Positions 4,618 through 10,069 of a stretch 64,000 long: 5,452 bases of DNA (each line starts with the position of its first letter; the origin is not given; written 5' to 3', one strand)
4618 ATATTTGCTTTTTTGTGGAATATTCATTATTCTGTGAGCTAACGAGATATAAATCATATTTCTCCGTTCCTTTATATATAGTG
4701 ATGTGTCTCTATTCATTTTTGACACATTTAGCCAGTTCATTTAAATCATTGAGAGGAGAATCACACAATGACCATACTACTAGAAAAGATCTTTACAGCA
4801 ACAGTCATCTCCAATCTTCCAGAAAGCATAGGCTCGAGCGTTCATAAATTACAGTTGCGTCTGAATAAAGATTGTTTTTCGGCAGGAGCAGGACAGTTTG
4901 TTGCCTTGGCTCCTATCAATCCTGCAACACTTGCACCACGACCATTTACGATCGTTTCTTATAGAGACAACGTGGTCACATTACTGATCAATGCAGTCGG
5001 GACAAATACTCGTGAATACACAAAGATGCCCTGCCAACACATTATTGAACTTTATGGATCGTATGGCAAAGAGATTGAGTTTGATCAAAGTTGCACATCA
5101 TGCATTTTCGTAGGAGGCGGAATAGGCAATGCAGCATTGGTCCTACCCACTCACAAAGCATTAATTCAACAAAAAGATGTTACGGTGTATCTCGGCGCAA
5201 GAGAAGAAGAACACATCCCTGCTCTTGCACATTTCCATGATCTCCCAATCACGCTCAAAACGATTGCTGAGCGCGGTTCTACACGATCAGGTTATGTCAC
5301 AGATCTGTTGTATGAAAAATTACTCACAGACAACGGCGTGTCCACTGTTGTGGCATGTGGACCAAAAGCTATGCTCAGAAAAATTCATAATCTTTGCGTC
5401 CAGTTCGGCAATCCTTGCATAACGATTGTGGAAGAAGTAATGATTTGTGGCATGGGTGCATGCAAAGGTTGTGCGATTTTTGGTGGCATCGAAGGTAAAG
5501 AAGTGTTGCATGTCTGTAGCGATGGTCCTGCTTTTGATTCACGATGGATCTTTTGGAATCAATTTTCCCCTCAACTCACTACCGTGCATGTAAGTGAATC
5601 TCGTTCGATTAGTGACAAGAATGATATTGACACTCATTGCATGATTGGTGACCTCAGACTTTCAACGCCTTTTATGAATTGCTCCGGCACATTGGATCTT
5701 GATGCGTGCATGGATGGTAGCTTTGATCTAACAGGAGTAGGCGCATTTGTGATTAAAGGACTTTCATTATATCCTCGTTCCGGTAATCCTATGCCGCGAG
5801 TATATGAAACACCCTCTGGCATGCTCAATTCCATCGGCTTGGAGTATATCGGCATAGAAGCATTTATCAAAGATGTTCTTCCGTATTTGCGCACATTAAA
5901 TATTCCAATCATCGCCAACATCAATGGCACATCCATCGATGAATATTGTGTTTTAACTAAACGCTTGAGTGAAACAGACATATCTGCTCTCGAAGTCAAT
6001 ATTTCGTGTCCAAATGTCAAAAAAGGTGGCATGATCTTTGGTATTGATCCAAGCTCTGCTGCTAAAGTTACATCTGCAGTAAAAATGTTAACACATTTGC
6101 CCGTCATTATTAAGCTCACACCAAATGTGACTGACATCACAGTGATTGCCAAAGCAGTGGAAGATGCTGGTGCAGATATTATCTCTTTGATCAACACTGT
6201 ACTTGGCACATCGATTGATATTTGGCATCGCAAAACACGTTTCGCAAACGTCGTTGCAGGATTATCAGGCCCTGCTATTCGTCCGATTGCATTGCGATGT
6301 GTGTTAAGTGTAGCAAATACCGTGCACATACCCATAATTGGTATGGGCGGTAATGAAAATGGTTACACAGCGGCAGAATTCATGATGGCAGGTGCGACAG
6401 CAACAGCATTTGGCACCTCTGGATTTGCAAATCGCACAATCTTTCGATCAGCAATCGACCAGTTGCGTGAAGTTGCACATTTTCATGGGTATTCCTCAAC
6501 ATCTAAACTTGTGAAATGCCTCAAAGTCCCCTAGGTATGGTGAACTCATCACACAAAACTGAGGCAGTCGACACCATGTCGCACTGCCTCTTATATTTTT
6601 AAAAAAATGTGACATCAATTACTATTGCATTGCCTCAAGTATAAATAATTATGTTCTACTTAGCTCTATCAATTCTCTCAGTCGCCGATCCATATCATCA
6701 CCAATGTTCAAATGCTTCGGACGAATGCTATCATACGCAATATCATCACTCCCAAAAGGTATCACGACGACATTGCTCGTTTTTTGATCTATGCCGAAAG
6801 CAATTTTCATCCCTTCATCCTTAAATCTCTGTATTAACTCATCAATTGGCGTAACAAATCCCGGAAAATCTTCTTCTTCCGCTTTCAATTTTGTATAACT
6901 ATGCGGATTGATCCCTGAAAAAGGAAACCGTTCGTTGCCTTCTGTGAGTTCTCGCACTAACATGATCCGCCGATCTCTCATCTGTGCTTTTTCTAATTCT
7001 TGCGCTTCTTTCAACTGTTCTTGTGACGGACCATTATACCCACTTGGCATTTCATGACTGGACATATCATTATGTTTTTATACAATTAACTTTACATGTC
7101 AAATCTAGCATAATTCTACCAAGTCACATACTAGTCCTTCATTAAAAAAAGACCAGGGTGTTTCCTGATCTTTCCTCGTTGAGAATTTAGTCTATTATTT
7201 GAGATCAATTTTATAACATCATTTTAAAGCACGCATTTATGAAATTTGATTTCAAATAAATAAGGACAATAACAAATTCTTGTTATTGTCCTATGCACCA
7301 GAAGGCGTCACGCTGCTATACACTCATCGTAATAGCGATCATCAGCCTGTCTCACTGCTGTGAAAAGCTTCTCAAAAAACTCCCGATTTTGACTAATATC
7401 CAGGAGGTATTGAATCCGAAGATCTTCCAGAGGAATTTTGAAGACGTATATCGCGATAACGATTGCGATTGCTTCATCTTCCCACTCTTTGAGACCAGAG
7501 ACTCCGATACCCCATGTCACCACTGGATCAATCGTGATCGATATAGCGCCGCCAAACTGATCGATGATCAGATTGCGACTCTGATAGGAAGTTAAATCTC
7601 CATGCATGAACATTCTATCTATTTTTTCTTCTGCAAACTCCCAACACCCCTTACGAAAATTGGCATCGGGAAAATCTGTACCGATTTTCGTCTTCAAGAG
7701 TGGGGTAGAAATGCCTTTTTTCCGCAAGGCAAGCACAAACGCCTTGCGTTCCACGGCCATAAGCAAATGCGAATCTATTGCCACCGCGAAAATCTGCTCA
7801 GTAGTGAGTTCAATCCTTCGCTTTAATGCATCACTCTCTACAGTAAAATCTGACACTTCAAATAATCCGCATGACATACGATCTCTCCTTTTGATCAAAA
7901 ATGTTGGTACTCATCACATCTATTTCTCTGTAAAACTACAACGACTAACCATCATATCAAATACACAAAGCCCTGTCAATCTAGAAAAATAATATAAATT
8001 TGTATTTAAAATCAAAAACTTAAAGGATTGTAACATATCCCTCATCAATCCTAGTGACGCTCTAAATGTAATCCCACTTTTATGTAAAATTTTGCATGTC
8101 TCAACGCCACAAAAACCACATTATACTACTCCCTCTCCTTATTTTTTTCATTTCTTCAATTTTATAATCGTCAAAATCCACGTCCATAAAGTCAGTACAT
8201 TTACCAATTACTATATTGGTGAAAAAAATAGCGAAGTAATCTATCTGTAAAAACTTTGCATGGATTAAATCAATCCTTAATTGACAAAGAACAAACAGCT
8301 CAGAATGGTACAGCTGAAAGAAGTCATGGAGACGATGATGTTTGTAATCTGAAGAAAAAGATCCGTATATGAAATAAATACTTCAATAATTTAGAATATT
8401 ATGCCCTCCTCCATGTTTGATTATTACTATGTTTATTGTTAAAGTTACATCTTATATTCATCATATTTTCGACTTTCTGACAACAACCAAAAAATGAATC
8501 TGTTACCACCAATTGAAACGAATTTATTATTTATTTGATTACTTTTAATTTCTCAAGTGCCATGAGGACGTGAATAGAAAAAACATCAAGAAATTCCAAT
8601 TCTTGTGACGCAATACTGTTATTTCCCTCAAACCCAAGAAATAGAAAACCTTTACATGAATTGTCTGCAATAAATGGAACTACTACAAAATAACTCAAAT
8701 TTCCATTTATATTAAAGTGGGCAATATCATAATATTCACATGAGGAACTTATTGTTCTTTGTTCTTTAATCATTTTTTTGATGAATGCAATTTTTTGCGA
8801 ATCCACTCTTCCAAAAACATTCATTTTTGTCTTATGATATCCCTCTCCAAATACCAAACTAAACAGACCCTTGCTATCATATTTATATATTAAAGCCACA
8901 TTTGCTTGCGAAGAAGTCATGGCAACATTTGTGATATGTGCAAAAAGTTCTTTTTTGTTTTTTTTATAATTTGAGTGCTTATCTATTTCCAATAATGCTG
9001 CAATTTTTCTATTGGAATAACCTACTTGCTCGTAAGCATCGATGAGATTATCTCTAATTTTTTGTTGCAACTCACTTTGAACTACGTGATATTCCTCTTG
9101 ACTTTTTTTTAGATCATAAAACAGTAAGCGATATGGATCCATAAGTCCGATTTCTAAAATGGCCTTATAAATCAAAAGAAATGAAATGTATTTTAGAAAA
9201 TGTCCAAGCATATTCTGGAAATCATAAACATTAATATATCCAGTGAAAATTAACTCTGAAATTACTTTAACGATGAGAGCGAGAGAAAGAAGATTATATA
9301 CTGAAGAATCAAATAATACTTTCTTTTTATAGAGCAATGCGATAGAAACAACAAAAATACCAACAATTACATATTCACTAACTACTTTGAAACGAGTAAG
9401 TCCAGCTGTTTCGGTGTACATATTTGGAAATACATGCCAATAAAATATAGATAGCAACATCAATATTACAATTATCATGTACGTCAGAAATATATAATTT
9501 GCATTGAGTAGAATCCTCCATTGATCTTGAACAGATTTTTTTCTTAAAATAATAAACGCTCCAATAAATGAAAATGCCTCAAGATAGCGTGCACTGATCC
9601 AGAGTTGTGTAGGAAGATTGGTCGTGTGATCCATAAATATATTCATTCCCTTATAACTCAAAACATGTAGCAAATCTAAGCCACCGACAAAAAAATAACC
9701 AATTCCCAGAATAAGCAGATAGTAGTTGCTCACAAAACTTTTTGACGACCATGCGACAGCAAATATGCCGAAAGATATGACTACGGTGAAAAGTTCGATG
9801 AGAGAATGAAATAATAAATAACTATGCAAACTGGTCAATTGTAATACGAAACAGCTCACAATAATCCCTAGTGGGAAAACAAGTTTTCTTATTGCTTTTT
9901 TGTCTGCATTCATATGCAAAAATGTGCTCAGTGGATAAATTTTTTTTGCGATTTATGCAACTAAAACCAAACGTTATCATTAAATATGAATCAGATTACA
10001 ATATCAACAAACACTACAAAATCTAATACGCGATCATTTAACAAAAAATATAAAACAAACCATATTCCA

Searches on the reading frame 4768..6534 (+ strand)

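Call 46: search_protein_families(library=pfam, proteins=[window:4768-6534:+], max_evalue=0.001)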
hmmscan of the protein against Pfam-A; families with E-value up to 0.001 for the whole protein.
window:4768-6534:+ (588 aa): 3 families
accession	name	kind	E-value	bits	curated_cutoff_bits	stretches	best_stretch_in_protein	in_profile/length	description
PF01180.27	DHO_dh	-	2.3e-63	214.6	27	1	295-568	8-289/291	Dihydroorotate dehydrogenase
PF10418.14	DHODB_Fe-S_bind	-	1.5e-10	41.1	23.9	1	222-258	1-37/41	Iron-sulfur cluster binding domain of dihydroorotate dehydrogenase B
PF00175.26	NAD_binding_1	-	0.00054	21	22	0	114-206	1-107/109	Oxidoreductase NAD-binding domain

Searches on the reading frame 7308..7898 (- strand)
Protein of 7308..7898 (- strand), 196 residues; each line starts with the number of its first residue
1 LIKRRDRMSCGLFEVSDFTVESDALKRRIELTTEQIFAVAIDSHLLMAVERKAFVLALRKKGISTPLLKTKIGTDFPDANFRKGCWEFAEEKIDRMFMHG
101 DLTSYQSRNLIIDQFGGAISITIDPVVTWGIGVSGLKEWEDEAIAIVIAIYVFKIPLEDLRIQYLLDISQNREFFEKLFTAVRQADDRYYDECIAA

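Call 46: search_protein_families(library=pfam, proteins=[window:7308-7898:-], max_evalue=0.001)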
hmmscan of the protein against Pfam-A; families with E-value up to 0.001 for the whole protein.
window:7308-7898:- (196 aa): 1 family
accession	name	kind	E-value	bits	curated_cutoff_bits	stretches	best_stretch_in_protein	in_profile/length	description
PF03928.20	HbpS-like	-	0.0009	19.7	25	0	107-146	87-124/128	Haem degrading protein HbpS-like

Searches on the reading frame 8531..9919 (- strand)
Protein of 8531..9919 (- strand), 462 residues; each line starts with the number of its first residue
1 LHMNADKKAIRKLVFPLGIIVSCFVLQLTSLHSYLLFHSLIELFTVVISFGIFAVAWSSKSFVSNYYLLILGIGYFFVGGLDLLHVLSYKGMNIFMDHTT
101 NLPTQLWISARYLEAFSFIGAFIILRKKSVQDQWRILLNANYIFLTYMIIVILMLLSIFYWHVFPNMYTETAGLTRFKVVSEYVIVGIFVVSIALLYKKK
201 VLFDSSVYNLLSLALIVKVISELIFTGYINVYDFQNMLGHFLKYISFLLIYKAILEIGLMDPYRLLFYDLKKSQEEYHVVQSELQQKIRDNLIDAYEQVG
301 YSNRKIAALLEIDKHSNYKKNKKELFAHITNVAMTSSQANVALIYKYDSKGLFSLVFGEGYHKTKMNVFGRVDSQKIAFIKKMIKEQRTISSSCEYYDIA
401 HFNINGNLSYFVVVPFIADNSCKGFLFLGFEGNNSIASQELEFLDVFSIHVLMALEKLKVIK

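Call 46: search_protein_families(library=pfam, proteins=[window:8531-9919:-], max_evalue=0.001)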
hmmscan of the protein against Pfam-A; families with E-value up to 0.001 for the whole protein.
window:8531-9919:- (462 aa): 1 family
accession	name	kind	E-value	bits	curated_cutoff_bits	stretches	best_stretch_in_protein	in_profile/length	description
PF17159.10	MASE3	-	5.9e-82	275.1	31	1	30-262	2-226/226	Membrane-associated sensor domain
